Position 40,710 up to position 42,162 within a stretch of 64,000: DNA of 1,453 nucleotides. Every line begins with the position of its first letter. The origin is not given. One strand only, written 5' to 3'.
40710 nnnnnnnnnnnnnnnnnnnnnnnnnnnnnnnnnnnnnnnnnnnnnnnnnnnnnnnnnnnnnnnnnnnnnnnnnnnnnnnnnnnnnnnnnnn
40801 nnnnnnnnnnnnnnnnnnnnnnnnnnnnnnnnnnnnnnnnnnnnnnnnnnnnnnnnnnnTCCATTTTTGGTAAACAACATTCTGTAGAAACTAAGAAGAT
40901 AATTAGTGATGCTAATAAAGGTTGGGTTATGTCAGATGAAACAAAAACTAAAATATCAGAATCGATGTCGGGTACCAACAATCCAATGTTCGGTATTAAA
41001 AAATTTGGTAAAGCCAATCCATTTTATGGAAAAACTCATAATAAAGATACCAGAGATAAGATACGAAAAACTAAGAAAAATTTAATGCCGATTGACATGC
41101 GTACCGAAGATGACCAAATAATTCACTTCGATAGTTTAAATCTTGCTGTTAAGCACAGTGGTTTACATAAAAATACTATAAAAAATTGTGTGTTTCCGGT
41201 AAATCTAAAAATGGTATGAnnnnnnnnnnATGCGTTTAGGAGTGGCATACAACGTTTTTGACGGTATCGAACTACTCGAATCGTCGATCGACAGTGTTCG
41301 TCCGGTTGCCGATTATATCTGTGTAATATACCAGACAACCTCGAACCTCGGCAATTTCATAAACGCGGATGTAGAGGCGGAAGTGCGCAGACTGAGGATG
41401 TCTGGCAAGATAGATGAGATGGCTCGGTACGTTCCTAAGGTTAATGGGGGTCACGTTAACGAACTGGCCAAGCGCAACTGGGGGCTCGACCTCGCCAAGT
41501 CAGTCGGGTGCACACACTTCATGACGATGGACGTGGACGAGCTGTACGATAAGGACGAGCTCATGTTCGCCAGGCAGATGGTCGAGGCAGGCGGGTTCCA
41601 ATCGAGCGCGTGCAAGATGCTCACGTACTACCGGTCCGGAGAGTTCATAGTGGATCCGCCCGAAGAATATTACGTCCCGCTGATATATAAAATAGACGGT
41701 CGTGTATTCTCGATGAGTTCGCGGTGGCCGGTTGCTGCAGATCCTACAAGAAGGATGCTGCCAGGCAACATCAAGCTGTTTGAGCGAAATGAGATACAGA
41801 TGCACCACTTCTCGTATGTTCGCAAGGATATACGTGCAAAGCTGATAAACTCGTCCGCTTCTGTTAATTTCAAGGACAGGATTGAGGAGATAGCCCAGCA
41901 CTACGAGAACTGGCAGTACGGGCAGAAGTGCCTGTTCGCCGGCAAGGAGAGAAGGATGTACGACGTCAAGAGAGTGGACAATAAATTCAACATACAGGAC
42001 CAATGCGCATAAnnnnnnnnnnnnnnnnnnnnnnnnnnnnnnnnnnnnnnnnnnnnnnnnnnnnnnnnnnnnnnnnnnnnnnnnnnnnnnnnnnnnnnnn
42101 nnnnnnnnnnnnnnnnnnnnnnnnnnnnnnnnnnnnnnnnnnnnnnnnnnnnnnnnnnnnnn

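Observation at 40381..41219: GIY-YIG homing endonuclease inside the glycan island, broken by an 83-bp insertion with a 59-bp direct repeat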

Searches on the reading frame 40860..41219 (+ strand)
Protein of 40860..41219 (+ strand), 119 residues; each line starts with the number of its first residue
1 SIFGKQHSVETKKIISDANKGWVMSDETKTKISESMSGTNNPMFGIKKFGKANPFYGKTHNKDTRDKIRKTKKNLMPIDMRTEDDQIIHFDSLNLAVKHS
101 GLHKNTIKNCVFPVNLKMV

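Call 4: search_protein_families(library=pfam, proteins=[window:40860-41219:+], max_evalue=0.1)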
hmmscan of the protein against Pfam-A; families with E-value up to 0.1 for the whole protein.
window:40860-41219:+ (119 aa): 1 family
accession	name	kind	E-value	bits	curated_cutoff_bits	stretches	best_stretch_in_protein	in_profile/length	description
PF07460.16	NUMOD3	-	2.9e-21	75.5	20.4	3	21-45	1-25/37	NUMOD3 motif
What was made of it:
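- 40866..41219 (+): Endonuclease middle part in the second frame (ORF2; ATG at 40929). It holds NUMOD3 units and the first two thirds of a C-terminal helix-turn-helix-like module. NUMOD3 2.9e-21 (call 4).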

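Call 52: list_cluster_members(proteins=[P0001, window:40929-41219:+])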
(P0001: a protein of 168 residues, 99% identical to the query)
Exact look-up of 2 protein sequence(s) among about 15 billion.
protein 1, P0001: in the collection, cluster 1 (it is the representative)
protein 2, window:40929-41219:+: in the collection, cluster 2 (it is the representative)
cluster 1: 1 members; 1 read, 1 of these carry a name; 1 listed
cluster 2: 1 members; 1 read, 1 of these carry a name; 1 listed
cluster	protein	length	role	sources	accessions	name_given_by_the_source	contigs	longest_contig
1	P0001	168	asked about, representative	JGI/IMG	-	group I intron endonuclease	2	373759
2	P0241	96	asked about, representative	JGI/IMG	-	hypothetical protein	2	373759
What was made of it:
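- Both truncated products are recorded on the same two JGI contigs (call 52). Both truncated products occur on two JGI contigs (call 52).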

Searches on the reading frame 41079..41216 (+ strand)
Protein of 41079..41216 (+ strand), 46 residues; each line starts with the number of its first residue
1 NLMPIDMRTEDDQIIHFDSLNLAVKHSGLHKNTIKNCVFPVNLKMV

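Call 20: search_protein_families(library=pfam, proteins=[window:41079-41216:+], max_evalue=10)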
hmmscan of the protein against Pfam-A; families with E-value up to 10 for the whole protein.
seq(46 aa): 0 families
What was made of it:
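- Tried and rejected: Pfam has no model that detects the C-terminal module, so Pfam could not test lesion 2 (call 20).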

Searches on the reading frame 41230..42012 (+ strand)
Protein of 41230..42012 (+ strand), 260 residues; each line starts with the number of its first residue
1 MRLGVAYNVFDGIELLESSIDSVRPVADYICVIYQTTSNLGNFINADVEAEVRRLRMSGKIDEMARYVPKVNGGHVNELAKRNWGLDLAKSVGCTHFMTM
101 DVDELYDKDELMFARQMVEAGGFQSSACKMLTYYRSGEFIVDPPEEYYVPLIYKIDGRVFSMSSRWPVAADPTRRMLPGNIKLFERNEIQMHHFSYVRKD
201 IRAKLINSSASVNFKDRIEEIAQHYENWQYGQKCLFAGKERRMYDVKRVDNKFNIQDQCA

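Call 4: search_protein_families(library=pfam, proteins=[window:41230-42012:+], max_evalue=0.1)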
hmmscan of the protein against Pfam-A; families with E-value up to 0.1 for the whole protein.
window:41230-42012:+ (260 aa): 0 families

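Call 13: find_related_loci(query=window:41230-42012:+, collection=viral_contigs, flank=6000)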
Query window:41230-42012:+ (260 aa) in viral_contigs; peptide patterns used: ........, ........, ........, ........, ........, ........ (x = any residue, [..] = any of these).
7 stretches matched a pattern; 6 encode a relative of the query (tblastn E <= 1e-3); 6 distinct loci.
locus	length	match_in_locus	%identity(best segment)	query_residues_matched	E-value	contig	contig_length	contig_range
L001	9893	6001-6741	47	1-247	3e-70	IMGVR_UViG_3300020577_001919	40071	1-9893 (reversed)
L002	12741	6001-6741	47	1-247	3e-70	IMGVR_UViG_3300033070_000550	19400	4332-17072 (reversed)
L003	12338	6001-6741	46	1-247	8e-69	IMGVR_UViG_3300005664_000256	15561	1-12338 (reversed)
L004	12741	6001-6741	46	1-247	8e-69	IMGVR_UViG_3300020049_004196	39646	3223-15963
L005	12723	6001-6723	36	1-235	2e-52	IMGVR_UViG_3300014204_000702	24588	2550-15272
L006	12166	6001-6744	48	1-247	2e-70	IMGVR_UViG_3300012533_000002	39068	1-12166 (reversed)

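Call 34: find_encoding_contigs(protein=window:41230-42012:+, flank=6000, max_places=6)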
Protein window:41230-42012:+ (260 aa): 2 contigs read that carry it; 1 place shown.
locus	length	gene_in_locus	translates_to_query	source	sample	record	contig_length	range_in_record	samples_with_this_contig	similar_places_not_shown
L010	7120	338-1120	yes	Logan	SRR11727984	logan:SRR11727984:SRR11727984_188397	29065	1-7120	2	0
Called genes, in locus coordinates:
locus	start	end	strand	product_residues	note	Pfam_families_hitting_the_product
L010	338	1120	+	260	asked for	-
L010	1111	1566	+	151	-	-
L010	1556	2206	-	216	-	PF05050:Methyltransf_21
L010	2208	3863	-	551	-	PF00852:Glyco_transf_10, PF01755:Glyco_transf_25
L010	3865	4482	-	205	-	PF05050:Methyltransf_21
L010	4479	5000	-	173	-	-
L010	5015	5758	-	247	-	PF01531:Glyco_transf_11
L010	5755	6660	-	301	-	PF03567:Sulfotransfer_2 (weak), PF01471:PG_binding_1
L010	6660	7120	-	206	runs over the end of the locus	PF01755:Glyco_transf_25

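Call 62: find_homologous_proteins(query=window:41230-42012:+, max_evalue=1e-60)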
Query window:41230-42012:+ (260 aa): 180 proteins with E <= 1e-60 among 882 candidates; the best 120 are listed.
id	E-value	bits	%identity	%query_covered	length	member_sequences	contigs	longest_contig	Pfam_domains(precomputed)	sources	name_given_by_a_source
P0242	1.8e-174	596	100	100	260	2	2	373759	-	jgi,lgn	jgi:hypothetical protein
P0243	4.0e-146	503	82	100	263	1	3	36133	-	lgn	-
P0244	4.5e-120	418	70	99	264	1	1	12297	-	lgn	-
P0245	1.1e-114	400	67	98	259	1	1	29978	-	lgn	-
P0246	1.6e-112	393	66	98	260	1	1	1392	-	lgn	-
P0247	2.1e-107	376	65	100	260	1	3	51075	-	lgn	-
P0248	2.2e-107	376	64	99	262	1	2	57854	-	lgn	-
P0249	1.1e-104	367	64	99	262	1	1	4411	-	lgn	-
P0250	8.9e-92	325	56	99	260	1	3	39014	-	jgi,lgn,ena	jgi:hypothetical protein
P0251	2.8e-91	323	56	98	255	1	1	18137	-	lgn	-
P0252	3.9e-91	323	56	98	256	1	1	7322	-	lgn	-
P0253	1.3e-90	321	56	98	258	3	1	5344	-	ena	-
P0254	5.6e-90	319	54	99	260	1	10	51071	-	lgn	-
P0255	8.8e-90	319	56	98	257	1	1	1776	-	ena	-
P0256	1.7e-89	318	58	98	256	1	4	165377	-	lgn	-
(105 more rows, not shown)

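Call 63: find_encoding_contigs(protein=P0243, flank=8000, max_places=4)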
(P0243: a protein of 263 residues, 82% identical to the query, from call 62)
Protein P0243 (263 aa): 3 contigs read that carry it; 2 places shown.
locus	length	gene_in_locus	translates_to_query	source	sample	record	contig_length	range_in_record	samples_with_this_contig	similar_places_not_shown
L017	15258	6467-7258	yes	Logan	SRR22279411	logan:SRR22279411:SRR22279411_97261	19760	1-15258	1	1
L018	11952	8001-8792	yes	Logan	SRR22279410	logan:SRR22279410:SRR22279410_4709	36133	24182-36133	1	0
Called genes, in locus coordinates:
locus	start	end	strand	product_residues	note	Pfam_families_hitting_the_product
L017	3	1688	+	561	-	?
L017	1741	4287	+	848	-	PF00317:Ribonuc_red_lgN, PF02867:Ribonuc_red_lgC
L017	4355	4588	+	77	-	-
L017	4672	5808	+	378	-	PF03133:TTL (faint), PF14397:ATPgrasp_ST (faint), PF07478:Dala_Dala_lig_C (faint), PF14398:ATPgrasp_YheCD (weak)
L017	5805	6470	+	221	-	-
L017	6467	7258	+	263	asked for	-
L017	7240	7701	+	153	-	-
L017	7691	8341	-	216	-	PF05050:Methyltransf_21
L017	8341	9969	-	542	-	PF00852:Glyco_transf_10, PF01755:Glyco_transf_25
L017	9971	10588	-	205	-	PF05050:Methyltransf_21 (weak)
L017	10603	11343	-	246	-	PF01531:Glyco_transf_11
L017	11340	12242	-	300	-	PF03567:Sulfotransfer_2 (weak), PF01471:PG_binding_1 (weak)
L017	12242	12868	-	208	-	PF01755:Glyco_transf_25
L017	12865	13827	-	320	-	PF13524:Glyco_trans_1_2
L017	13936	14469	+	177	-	PF00625:Guanylate_kin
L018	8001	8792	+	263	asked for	-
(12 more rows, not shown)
